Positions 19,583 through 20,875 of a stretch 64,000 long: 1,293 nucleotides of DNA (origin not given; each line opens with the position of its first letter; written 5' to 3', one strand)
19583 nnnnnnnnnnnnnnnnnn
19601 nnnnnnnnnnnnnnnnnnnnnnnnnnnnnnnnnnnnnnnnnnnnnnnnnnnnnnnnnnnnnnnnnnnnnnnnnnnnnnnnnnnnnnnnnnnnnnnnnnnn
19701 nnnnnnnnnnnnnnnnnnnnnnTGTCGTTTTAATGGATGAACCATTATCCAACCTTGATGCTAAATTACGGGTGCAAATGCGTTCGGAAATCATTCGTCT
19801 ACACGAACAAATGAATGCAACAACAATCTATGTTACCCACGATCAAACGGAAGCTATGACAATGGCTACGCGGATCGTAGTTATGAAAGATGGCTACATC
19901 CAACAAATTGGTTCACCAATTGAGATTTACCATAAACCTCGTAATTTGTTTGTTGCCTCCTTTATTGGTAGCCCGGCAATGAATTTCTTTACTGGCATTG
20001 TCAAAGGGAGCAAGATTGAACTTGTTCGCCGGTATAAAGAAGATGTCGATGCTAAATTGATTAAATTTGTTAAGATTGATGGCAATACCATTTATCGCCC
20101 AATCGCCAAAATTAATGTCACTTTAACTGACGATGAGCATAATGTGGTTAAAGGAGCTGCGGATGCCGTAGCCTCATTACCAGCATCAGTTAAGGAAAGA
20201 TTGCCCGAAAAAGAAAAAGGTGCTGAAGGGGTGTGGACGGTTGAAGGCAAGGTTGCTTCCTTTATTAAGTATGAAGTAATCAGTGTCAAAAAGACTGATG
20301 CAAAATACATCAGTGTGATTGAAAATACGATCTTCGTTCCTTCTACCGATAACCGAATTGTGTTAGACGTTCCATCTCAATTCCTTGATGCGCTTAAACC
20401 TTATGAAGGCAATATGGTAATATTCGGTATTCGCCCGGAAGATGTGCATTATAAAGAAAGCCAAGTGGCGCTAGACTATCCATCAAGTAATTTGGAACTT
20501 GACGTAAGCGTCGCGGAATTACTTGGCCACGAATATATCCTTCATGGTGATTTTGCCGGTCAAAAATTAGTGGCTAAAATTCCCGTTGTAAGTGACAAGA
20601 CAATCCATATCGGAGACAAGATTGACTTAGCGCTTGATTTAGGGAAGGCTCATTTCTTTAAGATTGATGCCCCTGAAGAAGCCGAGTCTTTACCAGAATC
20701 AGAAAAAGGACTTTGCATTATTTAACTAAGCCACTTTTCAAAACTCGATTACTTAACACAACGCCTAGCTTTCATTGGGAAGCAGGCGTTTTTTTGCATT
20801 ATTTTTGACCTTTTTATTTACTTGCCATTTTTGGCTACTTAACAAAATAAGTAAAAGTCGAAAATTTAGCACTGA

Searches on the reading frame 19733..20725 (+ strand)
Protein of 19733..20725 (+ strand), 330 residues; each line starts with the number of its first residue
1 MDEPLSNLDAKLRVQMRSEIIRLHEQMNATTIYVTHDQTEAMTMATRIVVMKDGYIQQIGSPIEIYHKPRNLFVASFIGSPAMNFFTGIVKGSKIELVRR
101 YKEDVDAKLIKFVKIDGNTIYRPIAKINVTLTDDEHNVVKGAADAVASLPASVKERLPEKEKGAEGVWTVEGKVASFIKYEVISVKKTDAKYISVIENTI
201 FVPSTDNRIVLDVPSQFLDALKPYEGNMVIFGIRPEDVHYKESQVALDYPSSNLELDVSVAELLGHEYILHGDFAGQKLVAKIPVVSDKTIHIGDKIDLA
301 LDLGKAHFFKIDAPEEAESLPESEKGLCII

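Call 34: find_encoding_contigs(protein=window:19733-20725:+, flank=10000, max_places=1)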
Protein window:19733-20725:+ (330 aa): 1 contig read that carries it; 1 place shown.
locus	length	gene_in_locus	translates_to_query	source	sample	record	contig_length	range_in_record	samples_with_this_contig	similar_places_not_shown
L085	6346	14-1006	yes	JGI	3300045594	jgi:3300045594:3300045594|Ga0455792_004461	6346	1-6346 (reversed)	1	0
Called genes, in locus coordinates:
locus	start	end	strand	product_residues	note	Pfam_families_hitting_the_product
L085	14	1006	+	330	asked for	PF17912:OB_MalK (faint), PF08402:TOBE_2 (faint)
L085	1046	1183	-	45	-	-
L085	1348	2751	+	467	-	PF13416:SBP_bac_8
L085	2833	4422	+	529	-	PF00528:BPD_transp_1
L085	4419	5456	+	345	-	PF00528:BPD_transp_1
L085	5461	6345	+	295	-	?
